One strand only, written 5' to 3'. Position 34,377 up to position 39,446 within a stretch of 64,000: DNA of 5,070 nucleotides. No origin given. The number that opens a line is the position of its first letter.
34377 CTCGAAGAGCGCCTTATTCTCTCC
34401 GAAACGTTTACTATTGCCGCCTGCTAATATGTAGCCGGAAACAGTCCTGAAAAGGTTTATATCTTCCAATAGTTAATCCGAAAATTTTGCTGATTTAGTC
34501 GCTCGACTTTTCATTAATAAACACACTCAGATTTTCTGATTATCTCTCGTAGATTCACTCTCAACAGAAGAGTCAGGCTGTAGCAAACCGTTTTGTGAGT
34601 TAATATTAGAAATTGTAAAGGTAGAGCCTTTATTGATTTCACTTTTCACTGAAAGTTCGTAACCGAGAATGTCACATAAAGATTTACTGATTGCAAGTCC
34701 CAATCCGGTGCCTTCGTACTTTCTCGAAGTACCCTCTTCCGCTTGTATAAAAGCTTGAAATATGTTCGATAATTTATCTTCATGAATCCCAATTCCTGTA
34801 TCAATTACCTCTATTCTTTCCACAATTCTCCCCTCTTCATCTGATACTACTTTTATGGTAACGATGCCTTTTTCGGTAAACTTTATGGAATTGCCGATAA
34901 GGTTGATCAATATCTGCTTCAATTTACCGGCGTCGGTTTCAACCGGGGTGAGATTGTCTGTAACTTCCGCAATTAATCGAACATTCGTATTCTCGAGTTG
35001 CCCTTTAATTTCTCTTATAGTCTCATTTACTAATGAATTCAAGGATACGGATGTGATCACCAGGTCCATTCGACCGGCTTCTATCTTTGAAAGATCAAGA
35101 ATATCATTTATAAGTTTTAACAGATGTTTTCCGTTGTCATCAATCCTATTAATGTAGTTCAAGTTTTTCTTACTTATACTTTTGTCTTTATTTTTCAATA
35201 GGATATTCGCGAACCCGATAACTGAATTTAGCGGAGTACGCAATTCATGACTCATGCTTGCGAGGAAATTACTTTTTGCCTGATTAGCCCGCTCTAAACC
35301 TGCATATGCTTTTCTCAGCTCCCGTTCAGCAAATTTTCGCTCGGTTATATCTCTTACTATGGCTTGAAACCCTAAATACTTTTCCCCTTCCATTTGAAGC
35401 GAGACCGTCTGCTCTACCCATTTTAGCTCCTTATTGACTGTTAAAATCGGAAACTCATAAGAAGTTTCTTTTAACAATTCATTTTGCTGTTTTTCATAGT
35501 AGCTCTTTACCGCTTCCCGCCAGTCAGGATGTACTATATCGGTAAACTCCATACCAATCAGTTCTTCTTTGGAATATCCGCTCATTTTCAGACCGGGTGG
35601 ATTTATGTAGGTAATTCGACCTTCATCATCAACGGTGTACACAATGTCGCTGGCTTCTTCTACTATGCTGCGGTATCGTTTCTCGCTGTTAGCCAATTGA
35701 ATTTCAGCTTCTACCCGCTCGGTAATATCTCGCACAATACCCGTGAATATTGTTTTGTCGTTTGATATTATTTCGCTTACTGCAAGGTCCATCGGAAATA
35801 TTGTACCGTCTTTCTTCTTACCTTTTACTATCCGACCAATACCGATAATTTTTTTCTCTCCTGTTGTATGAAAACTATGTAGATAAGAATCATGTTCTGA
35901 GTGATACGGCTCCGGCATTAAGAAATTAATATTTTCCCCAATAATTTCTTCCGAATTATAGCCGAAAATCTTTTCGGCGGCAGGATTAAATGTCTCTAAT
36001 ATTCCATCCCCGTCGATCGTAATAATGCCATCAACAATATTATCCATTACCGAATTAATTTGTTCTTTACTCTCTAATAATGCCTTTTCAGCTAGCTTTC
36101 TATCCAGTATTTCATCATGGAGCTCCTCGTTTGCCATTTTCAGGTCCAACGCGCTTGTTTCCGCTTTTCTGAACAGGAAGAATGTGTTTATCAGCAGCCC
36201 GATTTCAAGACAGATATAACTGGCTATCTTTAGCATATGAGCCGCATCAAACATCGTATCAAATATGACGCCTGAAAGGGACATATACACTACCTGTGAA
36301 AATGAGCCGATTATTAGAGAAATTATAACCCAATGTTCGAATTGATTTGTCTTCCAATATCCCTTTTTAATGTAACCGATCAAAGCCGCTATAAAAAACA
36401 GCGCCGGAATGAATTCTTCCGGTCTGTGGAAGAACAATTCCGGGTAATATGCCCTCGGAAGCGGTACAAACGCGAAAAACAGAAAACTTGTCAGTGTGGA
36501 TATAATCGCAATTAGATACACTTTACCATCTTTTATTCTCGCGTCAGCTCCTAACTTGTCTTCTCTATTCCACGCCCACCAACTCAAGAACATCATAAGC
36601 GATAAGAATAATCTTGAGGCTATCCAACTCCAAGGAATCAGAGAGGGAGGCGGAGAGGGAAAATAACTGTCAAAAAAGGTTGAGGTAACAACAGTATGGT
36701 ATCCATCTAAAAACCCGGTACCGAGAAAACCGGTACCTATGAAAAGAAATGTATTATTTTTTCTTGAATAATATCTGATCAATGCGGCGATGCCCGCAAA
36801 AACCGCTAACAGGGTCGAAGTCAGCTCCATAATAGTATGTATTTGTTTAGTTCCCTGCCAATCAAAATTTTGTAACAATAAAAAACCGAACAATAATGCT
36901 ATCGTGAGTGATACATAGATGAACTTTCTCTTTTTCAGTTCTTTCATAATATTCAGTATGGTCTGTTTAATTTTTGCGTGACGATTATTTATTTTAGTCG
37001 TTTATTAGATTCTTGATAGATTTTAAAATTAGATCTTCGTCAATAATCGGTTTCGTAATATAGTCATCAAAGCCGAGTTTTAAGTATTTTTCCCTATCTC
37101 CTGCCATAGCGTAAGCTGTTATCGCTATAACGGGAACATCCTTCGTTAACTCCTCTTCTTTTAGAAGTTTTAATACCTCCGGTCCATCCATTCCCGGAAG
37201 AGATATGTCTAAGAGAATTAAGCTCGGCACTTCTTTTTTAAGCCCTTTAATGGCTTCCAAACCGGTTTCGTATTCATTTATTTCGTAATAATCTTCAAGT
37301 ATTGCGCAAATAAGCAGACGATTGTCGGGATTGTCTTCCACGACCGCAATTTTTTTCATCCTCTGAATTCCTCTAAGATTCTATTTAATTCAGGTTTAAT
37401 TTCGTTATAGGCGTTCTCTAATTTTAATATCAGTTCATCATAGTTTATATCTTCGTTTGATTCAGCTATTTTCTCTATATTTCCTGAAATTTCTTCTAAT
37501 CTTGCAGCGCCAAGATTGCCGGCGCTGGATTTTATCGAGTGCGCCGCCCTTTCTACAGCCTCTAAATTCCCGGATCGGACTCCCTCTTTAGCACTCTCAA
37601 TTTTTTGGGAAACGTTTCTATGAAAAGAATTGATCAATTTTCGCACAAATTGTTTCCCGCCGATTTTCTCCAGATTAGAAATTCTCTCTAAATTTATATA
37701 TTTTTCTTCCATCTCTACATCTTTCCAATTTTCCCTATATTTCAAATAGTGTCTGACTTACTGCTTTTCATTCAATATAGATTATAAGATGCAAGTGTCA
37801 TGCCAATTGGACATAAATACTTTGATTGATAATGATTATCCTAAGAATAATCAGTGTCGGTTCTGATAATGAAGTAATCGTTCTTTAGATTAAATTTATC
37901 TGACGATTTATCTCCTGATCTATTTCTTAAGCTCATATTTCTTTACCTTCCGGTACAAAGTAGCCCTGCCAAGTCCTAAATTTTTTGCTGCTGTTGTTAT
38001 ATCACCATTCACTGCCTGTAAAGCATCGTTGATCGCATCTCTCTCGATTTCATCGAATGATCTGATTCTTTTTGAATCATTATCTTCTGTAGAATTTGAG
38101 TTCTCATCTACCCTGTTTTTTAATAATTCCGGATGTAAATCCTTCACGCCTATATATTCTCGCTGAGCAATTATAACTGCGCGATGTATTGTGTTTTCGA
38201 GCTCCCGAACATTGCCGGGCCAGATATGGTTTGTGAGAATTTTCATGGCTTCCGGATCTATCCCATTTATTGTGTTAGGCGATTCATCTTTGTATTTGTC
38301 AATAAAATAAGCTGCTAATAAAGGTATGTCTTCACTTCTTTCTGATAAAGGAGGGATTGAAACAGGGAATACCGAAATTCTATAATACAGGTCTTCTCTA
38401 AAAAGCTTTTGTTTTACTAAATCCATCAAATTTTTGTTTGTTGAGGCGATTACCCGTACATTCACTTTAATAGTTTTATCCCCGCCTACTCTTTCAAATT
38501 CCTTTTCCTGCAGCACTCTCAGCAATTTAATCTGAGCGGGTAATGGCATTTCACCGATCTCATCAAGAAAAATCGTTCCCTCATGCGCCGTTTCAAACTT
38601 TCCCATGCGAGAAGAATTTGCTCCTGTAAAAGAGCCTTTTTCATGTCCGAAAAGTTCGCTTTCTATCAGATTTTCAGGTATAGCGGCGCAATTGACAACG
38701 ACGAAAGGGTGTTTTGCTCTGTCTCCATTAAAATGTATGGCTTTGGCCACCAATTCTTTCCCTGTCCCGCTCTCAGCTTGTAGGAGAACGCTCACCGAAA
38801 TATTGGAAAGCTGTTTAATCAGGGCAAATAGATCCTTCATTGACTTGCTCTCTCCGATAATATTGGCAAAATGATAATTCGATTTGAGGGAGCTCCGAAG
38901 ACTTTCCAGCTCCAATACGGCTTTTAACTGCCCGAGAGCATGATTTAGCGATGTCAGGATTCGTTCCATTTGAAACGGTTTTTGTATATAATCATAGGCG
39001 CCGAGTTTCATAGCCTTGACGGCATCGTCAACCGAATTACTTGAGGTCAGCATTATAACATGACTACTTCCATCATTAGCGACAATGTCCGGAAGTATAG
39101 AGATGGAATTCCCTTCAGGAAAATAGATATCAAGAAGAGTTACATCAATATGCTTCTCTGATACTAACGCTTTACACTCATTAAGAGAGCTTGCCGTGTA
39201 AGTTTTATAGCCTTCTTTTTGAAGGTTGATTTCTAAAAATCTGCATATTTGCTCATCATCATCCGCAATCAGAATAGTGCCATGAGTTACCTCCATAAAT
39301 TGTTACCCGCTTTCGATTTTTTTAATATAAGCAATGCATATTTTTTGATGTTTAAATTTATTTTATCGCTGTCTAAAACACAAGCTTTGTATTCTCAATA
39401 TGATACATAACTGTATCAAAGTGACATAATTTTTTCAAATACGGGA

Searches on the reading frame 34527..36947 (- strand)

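Call 65: search_protein_families(library=pfam, proteins=[window:34527-36947:-], max_evalue=0.0001)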
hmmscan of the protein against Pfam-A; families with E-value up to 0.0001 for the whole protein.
window:34527-36947:- (806 aa): 9 families
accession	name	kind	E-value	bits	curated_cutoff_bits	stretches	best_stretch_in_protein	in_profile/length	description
PF00989.32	PAS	-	6e-31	107.2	22.6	2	296-408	2-113/113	PAS fold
PF13426.13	PAS_9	-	8.8e-29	100.3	27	2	306-410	2-103/103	PAS domain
PF02518.31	HATPase_c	-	1.1e-22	81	26.4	1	672-779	2-105/111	Histidine kinase-, DNA gyrase B-, and HSP90-like ATPase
PF17159.10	MASE3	-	2.4e-20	73.6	31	1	36-251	9-218/226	Membrane-associated sensor domain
PF00512.31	HisKA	-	4.6e-20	71.9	26.9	1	557-625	1-66/66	His Kinase A (phospho-acceptor) domain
PF13188.13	PAS_8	-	1.6e-18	66.3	21.8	2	424-479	2-57/65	PAS domain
PF08448.16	PAS_4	-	3.7e-16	59.8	23.1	1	430-538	2-109/110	PAS fold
PF08447.18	PAS_3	-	4.6e-11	43.3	25.6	1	446-518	2-75/89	PAS fold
PF24820.1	Diguanyl_cycl_sensor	-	9.2e-11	42.1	28.1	1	301-407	2-109/109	Diguanylate cyclase-like sensor domain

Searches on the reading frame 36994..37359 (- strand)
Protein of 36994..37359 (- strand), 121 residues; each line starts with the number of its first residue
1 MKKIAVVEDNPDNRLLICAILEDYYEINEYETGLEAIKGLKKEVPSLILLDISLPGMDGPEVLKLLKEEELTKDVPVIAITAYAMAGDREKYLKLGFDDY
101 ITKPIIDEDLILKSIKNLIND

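Call 66: search_protein_families(library=pfam, proteins=[window:36994-37359:-], max_evalue=0.0001)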
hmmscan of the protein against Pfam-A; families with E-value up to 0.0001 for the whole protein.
window:36994-37359:- (121 aa): 1 family
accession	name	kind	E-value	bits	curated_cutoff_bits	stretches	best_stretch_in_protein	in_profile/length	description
PF00072.30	Response_reg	-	3.7e-26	91.9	30.2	1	4-111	1-107/111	Response regulator receiver domain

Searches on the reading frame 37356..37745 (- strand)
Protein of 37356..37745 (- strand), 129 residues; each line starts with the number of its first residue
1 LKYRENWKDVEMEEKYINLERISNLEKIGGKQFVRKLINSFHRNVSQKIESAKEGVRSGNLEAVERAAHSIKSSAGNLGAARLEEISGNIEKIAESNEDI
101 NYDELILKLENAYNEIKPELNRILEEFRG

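Call 66: search_protein_families(library=pfam, proteins=[window:37356-37745:-], max_evalue=0.0001)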
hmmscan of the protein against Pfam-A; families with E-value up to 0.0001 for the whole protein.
window:37356-37745:- (129 aa): 1 family
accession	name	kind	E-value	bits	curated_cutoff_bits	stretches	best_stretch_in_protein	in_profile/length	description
PF01627.28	Hpt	-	7.6e-11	42.6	24.6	1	37-116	2-81/84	Hpt domain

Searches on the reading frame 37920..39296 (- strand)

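Call 66: search_protein_families(library=pfam, proteins=[window:37920-39296:-], max_evalue=0.0001)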
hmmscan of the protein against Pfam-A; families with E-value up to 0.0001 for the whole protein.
window:37920-39296:- (458 aa): 7 families
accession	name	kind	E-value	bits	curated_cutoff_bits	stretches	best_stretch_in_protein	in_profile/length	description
PF00158.32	Sigma54_activat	-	9.1e-72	240.6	20.2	1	146-312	1-167/168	Sigma-54 interaction domain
PF25601.1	AAA_lid_14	-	1.1e-26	92.9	27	1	319-401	2-84/87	AAA+ ATPase lid domain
PF00072.30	Response_reg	-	8.2e-23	81.1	30.2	1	8-117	1-110/111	Response regulator receiver domain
PF14532.12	Sigma54_activ_2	-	3.3e-21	76.4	25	1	147-317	1-138/138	Sigma-54 interaction domain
PF02954.25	HTH_8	-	4e-12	46.1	22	1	415-454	3-42/42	Bacterial regulatory protein, Fis family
PF18024.7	HTH_50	-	1.8e-05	24.8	27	1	415-456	9-49/50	Helix-turn-helix domain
PF07728.20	AAA_5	-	4.8e-05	23.8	22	0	170-289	2-124/139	AAA domain (dynein-related subfamily)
